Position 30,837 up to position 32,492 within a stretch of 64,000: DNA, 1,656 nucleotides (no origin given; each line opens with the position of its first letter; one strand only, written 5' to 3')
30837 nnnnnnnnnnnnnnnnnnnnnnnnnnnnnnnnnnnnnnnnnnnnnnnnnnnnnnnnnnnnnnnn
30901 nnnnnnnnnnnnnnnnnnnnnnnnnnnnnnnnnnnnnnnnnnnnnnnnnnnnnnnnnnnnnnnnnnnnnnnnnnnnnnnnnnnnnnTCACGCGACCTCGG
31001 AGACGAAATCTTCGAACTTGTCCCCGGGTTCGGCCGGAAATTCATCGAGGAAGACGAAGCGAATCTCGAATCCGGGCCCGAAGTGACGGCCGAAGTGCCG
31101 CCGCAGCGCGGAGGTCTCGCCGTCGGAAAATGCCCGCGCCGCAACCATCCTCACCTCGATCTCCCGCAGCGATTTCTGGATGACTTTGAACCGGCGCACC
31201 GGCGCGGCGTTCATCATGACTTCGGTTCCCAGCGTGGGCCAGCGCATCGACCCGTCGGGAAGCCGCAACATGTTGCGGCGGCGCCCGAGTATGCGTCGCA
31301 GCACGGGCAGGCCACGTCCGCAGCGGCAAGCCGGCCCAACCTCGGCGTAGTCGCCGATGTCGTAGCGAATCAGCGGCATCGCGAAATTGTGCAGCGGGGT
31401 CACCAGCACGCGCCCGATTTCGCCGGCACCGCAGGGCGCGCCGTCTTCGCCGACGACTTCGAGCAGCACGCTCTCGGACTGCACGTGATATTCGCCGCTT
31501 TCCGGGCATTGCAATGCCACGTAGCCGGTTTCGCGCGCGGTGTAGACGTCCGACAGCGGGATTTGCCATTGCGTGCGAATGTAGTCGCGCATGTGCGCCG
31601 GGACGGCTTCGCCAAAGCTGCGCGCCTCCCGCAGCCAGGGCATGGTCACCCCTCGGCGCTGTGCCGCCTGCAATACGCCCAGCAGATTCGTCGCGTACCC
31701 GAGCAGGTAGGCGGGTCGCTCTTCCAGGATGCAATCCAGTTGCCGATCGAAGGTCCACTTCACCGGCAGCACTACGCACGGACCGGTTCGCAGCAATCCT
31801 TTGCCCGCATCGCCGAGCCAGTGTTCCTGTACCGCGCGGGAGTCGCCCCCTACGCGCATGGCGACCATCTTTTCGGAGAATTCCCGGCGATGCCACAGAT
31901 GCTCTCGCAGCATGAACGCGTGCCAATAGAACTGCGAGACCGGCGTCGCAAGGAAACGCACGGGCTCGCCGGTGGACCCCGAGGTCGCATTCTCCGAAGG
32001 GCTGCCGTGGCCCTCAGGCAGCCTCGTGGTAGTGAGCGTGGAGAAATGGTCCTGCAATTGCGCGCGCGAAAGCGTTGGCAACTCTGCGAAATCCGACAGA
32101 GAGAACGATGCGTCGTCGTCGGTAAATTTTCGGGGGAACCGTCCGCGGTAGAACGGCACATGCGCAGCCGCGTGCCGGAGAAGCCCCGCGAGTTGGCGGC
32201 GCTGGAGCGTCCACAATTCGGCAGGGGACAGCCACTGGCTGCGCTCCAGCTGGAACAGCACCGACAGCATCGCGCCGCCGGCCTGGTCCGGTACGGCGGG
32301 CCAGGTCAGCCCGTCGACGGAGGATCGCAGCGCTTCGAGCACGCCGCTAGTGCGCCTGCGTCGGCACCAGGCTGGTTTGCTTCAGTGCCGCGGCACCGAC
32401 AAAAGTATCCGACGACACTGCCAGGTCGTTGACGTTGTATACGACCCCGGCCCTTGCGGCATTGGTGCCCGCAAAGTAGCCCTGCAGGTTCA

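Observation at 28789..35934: Four-gene accessory operon: Slam-like outer-membrane protein, FecR-domain cargo, adenylating enzyme and TPR-GT41 glycosyltransferase. Candidate undescribed modification-plus-export system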

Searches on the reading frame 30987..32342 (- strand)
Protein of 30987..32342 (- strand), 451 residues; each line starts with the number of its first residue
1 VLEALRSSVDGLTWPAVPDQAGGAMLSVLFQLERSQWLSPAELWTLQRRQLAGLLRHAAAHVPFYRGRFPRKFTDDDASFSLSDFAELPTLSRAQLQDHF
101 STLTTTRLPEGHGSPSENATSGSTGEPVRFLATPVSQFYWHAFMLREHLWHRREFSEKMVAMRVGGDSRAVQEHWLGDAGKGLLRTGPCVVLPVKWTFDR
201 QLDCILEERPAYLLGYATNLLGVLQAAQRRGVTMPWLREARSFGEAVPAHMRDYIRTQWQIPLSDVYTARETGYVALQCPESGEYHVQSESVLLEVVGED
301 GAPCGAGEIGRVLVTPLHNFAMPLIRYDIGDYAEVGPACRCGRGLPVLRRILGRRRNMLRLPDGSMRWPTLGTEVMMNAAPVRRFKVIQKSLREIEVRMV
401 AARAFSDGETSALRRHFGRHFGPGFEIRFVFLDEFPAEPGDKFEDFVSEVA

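Call 3: search_protein_families(library=pfam, proteins=[window:30987-32342:-], max_evalue=0.01)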
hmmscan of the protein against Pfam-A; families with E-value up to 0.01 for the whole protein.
window:30987-32342:- (451 aa): 0 families

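Call 4: search_protein_families(library=ncbifam, proteins=[window:30987-32342:-], max_evalue=0.01)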
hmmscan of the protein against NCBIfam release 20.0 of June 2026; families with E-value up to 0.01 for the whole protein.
window:30987-32342:- (451 aa): 7 families
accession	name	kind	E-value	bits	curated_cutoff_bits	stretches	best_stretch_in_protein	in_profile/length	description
NF045666.1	DVU1553_fam_AMP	equivalog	6e-35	120.9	300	1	36-354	16-330/331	DVU_1553 family AMP-dependent CoA ligase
NF053551.1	FlxY_rubin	equivalog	4.4e-27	94.9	520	1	39-407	5-373/424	flexirubin biosynthesis putative acyl-CoA ligase FlxY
NF041217.1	BagE_FevW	exception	2.5e-15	56.4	800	1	36-355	6-311/424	bagremycin/ferroverdin synthetase BagE/FevW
TIGR02155.1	PA_CoA_ligase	equivalog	1.1e-13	50.6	646.3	1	39-370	4-331/422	phenylacetate--CoA ligase PaaK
NF041878.1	paak_haloarch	equivalog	1.8e-13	49.9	700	1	243-399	207-372/427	phenylacetate--CoA ligase PaaK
TIGR02304.1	aden_form_hyp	equivalog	8e-11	41.6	251.9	1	34-402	14-378/430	F390 synthetase-related protein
TIGR03335.1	F390_ftsA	equivalog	4.8e-05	22.2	458.7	1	244-344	213-319/445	coenzyme F390 synthetase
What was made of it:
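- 30987..32342 (-): CapK/PaaK-like adenylate-forming enzyme (451 aa), cytoplasmic. NCBIfam DVU_1553-family AMP ligase (6e-35), FlxY and PaaK, all below their cut-offs (call 4).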

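Call 47: search_solved_structures(query=window:30987-32342:-, max_evalue=0.001)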
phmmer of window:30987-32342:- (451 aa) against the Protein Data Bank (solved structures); distinct sequences matched with E-value up to 0.001: 7.
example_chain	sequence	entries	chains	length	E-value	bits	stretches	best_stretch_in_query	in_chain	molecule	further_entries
6siw_A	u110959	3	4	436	1e-17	67.2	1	229-360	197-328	PaaK-like ligase (AMP-dependent synthetase and ligase) | AMP-dependent synthetase and ligase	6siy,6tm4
6siw_B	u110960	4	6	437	1e-17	67.2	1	229-360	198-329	PaaK-like ligase (AMP-dependent synthetase and ligase) | AMP-dependent synthetase and ligase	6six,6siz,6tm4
6wuq_A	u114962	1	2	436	3.6e-16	62.1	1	232-355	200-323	AjiA1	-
2y27_A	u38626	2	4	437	2.3e-13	52.8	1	31-376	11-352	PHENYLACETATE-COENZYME A LIGASE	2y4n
2y4o_A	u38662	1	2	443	1.8e-12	50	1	33-417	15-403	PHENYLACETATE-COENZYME A LIGASE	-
4r1l_A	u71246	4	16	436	4.2e-12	48.7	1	274-361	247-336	Phenylacetate-coenzyme A ligase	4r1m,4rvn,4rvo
9s3l_A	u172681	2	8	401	4.8e-11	45.2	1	119-376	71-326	Phenylacetate-CoA ligase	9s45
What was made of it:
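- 30987..32342 (-): PDB matches are PaaK-like ligases 6siw, AjiA1 and PaaK (call 47).
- On CapK/PaaK-like adenylate-forming enzymes: PDB PaaK-like ligases match at 1e-17 (call 47).
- Checked: Ligase: no Pfam hit, but NCBIfam and PDB PaaK-like matches (calls 3, 4, 47).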

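Call 75: find_homologous_proteins(query=window:30987-32342:-, max_evalue=0.001)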
Query window:30987-32342:- (451 aa): 7168 proteins with E <= 0.001 among 8000 candidates; the best 120 are listed.
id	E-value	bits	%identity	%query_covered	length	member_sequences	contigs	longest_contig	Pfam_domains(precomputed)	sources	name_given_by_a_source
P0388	0.0e+0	1044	100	100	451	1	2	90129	-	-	-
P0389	1.8e-221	754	72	100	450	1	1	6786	PF00501.35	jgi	jgi:phenylacetate-CoA ligase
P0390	4.8e-211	719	68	100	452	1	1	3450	PF00501.35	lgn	-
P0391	2.9e-207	707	70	95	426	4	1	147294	-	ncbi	-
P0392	4.3e-193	660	63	100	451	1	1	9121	-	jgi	jgi:phenylacetate-CoA ligase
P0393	2.3e-192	658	62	100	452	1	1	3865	-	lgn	-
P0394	4.8e-189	647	62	100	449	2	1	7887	-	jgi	jgi:phenylacetate-CoA ligase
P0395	3.0e-187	641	62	100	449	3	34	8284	-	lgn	-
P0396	2.9e-183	628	60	100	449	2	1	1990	PF27533.1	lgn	-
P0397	4.5e-178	611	62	95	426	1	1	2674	PF00501.35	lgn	-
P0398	1.3e-177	609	61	95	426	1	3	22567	-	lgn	-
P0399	3.2e-175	601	57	100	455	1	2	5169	-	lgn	-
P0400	3.6e-173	595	55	100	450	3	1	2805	PF27533.1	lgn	-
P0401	3.9e-171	588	56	100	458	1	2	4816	PF00501.35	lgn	-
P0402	1.1e-170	586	59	95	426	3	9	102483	PF27533.1,PF00501.35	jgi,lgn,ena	-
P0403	4.7e-170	584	56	100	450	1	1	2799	PF27533.1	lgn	-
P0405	2.4e-150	519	49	100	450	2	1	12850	PF27533.1,PF00501.35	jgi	jgi:phenylacetate-CoA ligase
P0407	8.9e-150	517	50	100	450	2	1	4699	PF27533.1,PF00501.35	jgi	jgi:phenylacetate-CoA ligase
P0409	3.4e-149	516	49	100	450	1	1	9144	PF27533.1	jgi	jgi:phenylacetate-CoA ligase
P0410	2.3e-148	513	49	100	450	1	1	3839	PF27533.1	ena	-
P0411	6.3e-148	511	50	100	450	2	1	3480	PF27533.1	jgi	-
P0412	1.9e-147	510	68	68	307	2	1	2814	PF00501.35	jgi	jgi:phenylacetate-CoA ligase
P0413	7.0e-147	508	50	99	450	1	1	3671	PF27533.1,PF00501.35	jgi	jgi:phenylacetate-CoA ligase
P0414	8.4e-147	508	51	99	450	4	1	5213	PF27533.1,PF00501.35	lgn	-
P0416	1.9e-144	500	51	94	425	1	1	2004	PF27533.1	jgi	jgi:phenylacetate-CoA ligase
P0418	3.0e-142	493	48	100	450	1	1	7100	PF27533.1,PF00501.35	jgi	jgi:phenylacetate-CoA ligase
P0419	1.3e-141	491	50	94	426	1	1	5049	PF27533.1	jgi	-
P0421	1.2e-140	487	48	99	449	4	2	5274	PF27533.1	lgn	-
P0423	2.9e-136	473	48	99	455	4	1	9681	PF27533.1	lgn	-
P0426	9.4e-134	465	48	99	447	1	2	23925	PF27533.1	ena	-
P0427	1.3e-133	464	49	99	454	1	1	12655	PF00501.35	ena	-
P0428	2.4e-132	460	49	94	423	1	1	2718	PF00501.35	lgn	-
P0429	8.5e-131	455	47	99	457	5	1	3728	PF27533.1,PF00501.35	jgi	jgi:phenylacetate-CoA ligase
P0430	1.3e-129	451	48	99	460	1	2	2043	PF27533.1,PF00501.35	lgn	-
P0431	1.7e-129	451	47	99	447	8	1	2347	PF27533.1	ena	-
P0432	2.1e-129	450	48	99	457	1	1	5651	PF27533.1,PF00501.35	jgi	jgi:phenylacetate-CoA ligase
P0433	3.4e-129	450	48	98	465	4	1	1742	PF00501.35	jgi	-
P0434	5.2e-129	449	48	95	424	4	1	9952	PF27533.1,PF00501.35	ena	-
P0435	6.0e-129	449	48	99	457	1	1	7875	PF00501.35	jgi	jgi:phenylacetate-CoA ligase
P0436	7.6e-129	448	49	94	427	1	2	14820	PF27533.1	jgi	jgi:phenylacetate-CoA ligase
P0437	3.2e-128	446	47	99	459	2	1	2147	PF27533.1,PF00501.35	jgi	-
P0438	3.9e-128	446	48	100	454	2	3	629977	-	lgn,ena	-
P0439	4.0e-128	446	47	100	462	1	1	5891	PF00501.35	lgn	-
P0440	6.9e-128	445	49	99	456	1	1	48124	PF00501.35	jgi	jgi:phenylacetate-CoA ligase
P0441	7.1e-128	445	48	99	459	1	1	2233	PF27533.1,PF00501.35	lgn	-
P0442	2.1e-127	444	47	99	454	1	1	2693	PF00501.35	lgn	-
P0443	2.4e-127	443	48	99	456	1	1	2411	PF27533.1,PF00501.35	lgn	-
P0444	2.6e-127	443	48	99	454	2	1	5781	PF00501.35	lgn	-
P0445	2.7e-127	443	47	99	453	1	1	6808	PF27533.1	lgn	-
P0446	3.7e-127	443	47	99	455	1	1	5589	PF27533.1,PF00501.35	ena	-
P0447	5.2e-127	442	48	99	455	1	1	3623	PF27533.1,PF00501.35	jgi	-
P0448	8.8e-127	442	47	100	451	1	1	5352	PF00501.35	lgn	-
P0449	1.2e-126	441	47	99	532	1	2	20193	PF27533.1,PF00501.35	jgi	jgi:phenylacetate-CoA ligase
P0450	1.4e-126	441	49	99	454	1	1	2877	PF27533.1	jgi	-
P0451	3.3e-126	440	47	99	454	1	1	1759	PF00501.35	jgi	-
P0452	6.3e-126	439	47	99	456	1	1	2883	PF00501.35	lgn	-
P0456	9.6e-126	438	48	99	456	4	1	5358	PF00501.35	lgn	-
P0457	1.1e-125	438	46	100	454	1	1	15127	PF27533.1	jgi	jgi:phenylacetate-CoA ligase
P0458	1.2e-125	438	48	99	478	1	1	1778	PF27533.1,PF00501.35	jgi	jgi:phenylacetate-CoA ligase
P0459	1.2e-125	438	48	98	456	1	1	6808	PF27533.1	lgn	-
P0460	1.4e-125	438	47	99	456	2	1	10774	PF00501.35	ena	-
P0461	1.4e-125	438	47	99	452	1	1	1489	PF27533.1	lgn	-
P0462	1.6e-125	438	49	95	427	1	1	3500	PF27533.1,PF00501.35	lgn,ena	-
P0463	1.9e-125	437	50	95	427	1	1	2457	PF27533.1,PF00501.35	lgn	-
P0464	2.3e-125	437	48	94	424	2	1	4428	PF27533.1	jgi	jgi:phenylacetate-CoA ligase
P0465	2.3e-125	437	45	99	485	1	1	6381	PF27533.1,PF00501.35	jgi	jgi:phenylacetate-coenzyme A ligase PaaK-like adenylate-forming protein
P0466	2.3e-125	437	47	99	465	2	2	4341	PF27533.1,PF00501.35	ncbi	-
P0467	2.5e-125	437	46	99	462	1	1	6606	PF00501.35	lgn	-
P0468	3.1e-125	437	47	99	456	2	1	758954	PF27533.1,PF00501.35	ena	-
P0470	3.7e-125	436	46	99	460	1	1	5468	PF27533.1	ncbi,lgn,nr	ncbi:MAG: phenylacetate--CoA ligase family protein [Betaproteobacteria bacterium]|nr:phenylacetate--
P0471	3.9e-125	436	45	99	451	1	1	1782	PF27533.1,PF00501.35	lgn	-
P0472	4.3e-125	436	46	98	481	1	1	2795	PF27533.1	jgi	jgi:phenylacetate-CoA ligase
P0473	4.8e-125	436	47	99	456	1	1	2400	PF27533.1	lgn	-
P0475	1.0e-124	435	46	99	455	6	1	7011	PF27533.1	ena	-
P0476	1.3e-124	434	47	99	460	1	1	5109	PF00501.35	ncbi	-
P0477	1.3e-124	434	47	99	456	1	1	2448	PF27533.1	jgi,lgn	jgi:phenylacetate-CoA ligase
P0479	1.5e-124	434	46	99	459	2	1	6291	PF00501.35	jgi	jgi:phenylacetate-CoA ligase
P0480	1.7e-124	434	45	99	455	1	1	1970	PF27533.1,PF00501.35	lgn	-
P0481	1.8e-124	434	46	99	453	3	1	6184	PF27533.1,PF00501.35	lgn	-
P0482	1.9e-124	434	47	99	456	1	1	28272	PF27533.1,PF00501.35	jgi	jgi:phenylacetate-CoA ligase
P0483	2.1e-124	434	48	99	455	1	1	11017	PF27533.1,PF00501.35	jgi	jgi:phenylacetate-CoA ligase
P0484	2.3e-124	434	46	99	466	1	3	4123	PF00501.35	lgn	-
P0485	3.0e-124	433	45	98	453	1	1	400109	PF27533.1,PF00501.35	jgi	jgi:phenylacetate-CoA ligase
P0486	4.1e-124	433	47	99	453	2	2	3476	PF27533.1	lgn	-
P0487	4.7e-124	433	45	98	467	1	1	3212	PF27533.1,PF00501.35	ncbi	-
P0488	5.1e-124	433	47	99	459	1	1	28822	PF27533.1,PF00501.35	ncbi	-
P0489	5.8e-124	432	49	99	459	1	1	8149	PF27533.1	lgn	-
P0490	6.5e-124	432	47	98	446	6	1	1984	PF00501.35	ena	-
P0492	7.4e-124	432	47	99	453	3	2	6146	PF27533.1,PF00501.35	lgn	-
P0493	7.8e-124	432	44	99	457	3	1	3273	PF27533.1,PF00501.35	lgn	-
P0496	8.2e-124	432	45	99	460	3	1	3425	PF27533.1,PF00501.35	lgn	-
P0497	8.3e-124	432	45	98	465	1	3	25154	PF27533.1,PF00501.35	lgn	-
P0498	9.5e-124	432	48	98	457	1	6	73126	PF27533.1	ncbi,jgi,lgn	ncbi:MAG: phenylacetate--CoA ligase family protein [Betaproteobacteria bacterium]|jgi:phenylacetate-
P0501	1.2e-123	431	47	99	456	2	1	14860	PF00501.35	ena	-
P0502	1.2e-123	431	46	99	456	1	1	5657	PF27533.1,PF00501.35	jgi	jgi:phenylacetate-coenzyme A ligase PaaK-like adenylate-forming protein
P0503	1.4e-123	431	46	99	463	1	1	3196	PF27533.1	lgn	-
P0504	1.4e-123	431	47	100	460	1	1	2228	PF27533.1,PF00501.35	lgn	-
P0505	1.7e-123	431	46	98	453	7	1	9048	PF27533.1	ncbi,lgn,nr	ncbi:MAG: phenylacetate--CoA ligase family protein [Betaproteobacteria bacterium]|nr:MAG: phenylacet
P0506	1.9e-123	431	46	99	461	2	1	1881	PF00501.35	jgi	jgi:phenylacetate-CoA ligase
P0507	2.2e-123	430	46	100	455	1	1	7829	PF27533.1,PF00501.35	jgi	jgi:phenylacetate-CoA ligase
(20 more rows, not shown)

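Call 76: find_encoding_contigs(protein=P0468, flank=9000, max_places=1)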
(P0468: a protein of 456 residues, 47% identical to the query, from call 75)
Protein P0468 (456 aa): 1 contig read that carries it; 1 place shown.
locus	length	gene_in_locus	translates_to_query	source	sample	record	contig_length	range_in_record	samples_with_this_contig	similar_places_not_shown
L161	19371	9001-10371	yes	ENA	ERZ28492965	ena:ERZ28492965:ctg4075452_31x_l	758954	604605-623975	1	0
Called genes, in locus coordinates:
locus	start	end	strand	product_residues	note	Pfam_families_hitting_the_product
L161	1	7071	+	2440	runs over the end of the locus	-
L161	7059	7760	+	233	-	PF04773:FecR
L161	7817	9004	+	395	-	-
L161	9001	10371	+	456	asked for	PF00501:AMP-binding (weak), PF27533:CapK_C (weak)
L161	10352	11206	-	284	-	PF13649:Methyltransf_25 (faint)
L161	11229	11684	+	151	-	PF11578:DUF3237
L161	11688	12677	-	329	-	PF01636:APH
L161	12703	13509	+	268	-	PF00005:ABC_tran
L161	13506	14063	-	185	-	PF01641:SelR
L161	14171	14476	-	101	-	-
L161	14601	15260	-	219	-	-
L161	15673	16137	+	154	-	PF10604:Polyketide_cyc2 (weak), PF08327:AHSA1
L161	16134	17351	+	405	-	PF07690:MFS_1, PF06779:MFS_4, PF13347:MFS_2, PF07690:MFS_1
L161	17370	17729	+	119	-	PF07237:DUF1428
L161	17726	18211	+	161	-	PF08327:AHSA1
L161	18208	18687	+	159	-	PF10604:Polyketide_cyc2, PF08327:AHSA1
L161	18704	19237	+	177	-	PF10604:Polyketide_cyc2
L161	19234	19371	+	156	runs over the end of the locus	PF06983:3-dmu-9_3-mt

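Call 77: find_encoding_contigs(protein=P0485, flank=9000, max_places=1)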
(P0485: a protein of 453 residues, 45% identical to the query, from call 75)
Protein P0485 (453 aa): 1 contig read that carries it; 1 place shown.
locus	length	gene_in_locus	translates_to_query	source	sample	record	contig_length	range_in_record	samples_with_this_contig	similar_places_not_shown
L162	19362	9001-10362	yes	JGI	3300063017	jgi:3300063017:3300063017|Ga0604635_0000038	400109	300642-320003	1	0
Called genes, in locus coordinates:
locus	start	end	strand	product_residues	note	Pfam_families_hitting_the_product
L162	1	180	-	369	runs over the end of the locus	PF02746:MR_MLE_N, PF13378:MR_MLE_C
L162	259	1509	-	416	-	PF00069:Pkinase, PF07714:PK_Tyr_Ser-Thr, PF03109:ABC1 (weak)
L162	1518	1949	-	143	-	-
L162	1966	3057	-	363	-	PF08308:PEGA (weak)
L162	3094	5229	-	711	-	PF00133:tRNA-synt_1, PF01406:tRNA-synt_1e (faint), PF01921:tRNA-synt_1f (faint), PF09334:tRNA-synt_1g, PF01588:tRNA_bind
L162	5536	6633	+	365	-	PF01883:FeS_assembly_P, PF00142:Fer4_NifH (faint), PF09140:MipZ, PF10609:ParA, PF13614:AAA_31, PF01656:CbiA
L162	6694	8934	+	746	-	PF03709:OKR_DC_1_N, PF01276:OKR_DC_1, PF03711:OKR_DC_1_C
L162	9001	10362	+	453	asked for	PF00501:AMP-binding (weak), PF27533:CapK_C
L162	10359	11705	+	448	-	-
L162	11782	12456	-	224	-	PF08238:Sel1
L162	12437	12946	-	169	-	PF00186:DHFR_1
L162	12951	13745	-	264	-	PF00303:Thymidylat_synt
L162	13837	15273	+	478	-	PF00883:Peptidase_M17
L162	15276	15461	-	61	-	-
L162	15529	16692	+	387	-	PF01264:Chorismate_synt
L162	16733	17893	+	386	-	PF01306:LacY_symp, PF03825:Nuc_H_symport, PF12832:MFS_1_like, PF07690:MFS_1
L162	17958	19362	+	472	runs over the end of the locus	PF00330:Aconitase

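Call 78: find_encoding_contigs(protein=P0438, flank=9000, max_places=1)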
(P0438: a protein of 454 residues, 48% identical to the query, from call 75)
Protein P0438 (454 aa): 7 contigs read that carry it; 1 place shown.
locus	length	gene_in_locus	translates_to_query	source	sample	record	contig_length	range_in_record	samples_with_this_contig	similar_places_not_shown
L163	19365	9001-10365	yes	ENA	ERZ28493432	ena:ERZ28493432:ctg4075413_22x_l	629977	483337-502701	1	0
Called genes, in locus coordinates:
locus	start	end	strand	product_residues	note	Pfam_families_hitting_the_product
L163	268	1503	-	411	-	PF00069:Pkinase, PF07714:PK_Tyr_Ser-Thr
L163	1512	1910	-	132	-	PF07719:TPR_2 (faint)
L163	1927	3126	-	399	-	PF00211:Guanylate_cyc (weak)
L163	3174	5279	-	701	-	PF00133:tRNA-synt_1, PF01406:tRNA-synt_1e (faint), PF09334:tRNA-synt_1g, PF19303:Anticodon_3, PF01588:tRNA_bind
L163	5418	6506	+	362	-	PF01883:FeS_assembly_P, PF00142:Fer4_NifH (faint), PF01656:CbiA, PF09140:MipZ, PF10609:ParA, PF13614:AAA_31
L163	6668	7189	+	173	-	PF22769:DCD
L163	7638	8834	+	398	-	PF00278:Orn_DAP_Arg_deC, PF01168:Ala_racemase_N (weak), PF02784:Orn_Arg_deC_N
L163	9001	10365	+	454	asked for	-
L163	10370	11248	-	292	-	-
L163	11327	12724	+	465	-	PF27533:CapK_C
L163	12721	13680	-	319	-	PF02668:TauD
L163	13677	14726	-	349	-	PF02423:OCD_Mu_crystall, PF01488:Shikimate_DH (faint)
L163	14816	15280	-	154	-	PF00186:DHFR_1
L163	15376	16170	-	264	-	PF00303:Thymidylat_synt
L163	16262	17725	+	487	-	PF00883:Peptidase_M17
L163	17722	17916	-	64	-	-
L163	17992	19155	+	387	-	PF01264:Chorismate_synt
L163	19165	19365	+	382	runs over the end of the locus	PF01306:LacY_symp, PF03825:Nuc_H_symport, PF07690:MFS_1, PF12832:MFS_1_like, PF07690:MFS_1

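Call 80: find_encoding_contigs(protein=P0440, flank=8000, max_places=1)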
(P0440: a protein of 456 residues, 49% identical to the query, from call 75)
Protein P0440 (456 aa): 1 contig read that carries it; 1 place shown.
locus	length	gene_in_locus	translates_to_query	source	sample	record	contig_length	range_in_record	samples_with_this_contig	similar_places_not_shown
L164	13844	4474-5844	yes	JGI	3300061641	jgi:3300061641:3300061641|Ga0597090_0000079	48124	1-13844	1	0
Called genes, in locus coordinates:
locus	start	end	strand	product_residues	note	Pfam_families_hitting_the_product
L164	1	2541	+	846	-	?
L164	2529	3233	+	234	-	PF04773:FecR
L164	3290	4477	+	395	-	PF06722:EryCIII-like_C (weak)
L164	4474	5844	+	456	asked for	PF00501:AMP-binding (weak)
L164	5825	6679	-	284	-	PF08241:Methyltransf_11 (weak), PF13649:Methyltransf_25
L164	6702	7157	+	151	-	PF11578:DUF3237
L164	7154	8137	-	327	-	PF01636:APH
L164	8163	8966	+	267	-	PF00005:ABC_tran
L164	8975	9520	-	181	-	PF01641:SelR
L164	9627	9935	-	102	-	-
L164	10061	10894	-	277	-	-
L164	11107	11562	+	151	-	PF10604:Polyketide_cyc2 (weak), PF08327:AHSA1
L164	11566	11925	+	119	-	PF07237:DUF1428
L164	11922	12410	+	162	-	PF08327:AHSA1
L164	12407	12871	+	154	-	PF10604:Polyketide_cyc2 (weak), PF08327:AHSA1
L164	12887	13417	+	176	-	PF10604:Polyketide_cyc2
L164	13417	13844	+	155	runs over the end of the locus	PF06983:3-dmu-9_3-mt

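Call 81: find_encoding_contigs(protein=P0498, flank=8000, max_places=1)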
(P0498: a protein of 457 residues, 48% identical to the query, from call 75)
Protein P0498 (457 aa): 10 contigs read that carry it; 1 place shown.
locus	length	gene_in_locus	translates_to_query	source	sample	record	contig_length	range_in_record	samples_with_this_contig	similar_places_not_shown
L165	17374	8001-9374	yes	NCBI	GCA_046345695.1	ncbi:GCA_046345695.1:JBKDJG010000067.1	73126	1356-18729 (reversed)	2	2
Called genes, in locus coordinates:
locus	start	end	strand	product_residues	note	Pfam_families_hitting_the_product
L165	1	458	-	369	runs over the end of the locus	PF02746:MR_MLE_N, PF13378:MR_MLE_C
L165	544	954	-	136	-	-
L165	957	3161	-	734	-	PF00133:tRNA-synt_1 (faint), PF01406:tRNA-synt_1e (faint), PF09334:tRNA-synt_1g, PF01588:tRNA_bind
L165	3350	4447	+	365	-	PF01883:FeS_assembly_P, PF00142:Fer4_NifH (weak), PF09140:MipZ, PF10609:ParA, PF13614:AAA_31, PF01656:CbiA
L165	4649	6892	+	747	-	PF03709:OKR_DC_1_N, PF01276:OKR_DC_1, PF03711:OKR_DC_1_C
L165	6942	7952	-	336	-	PF03401:TctC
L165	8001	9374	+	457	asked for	PF27533:CapK_C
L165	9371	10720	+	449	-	-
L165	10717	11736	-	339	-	PF02423:OCD_Mu_crystall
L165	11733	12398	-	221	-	PF08238:Sel1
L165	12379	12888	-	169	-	PF00186:DHFR_1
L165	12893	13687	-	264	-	PF00303:Thymidylat_synt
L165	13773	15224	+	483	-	PF00883:Peptidase_M17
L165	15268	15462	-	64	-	-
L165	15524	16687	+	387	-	PF01264:Chorismate_synt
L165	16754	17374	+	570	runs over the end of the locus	PF03235:GmrSD_N, PF07510:GmrSD_C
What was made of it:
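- Ligase pairs fill the same decarboxylase-folA slot without OMP, cargo or GT41 in L162, L163 and L165 (calls 77, 78, 81). It holds ligase pairs with ornithine cyclodeaminase, TauD or Sel1 genes and no cargo in L162, L163 and L165 (calls 77, 78, 81).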
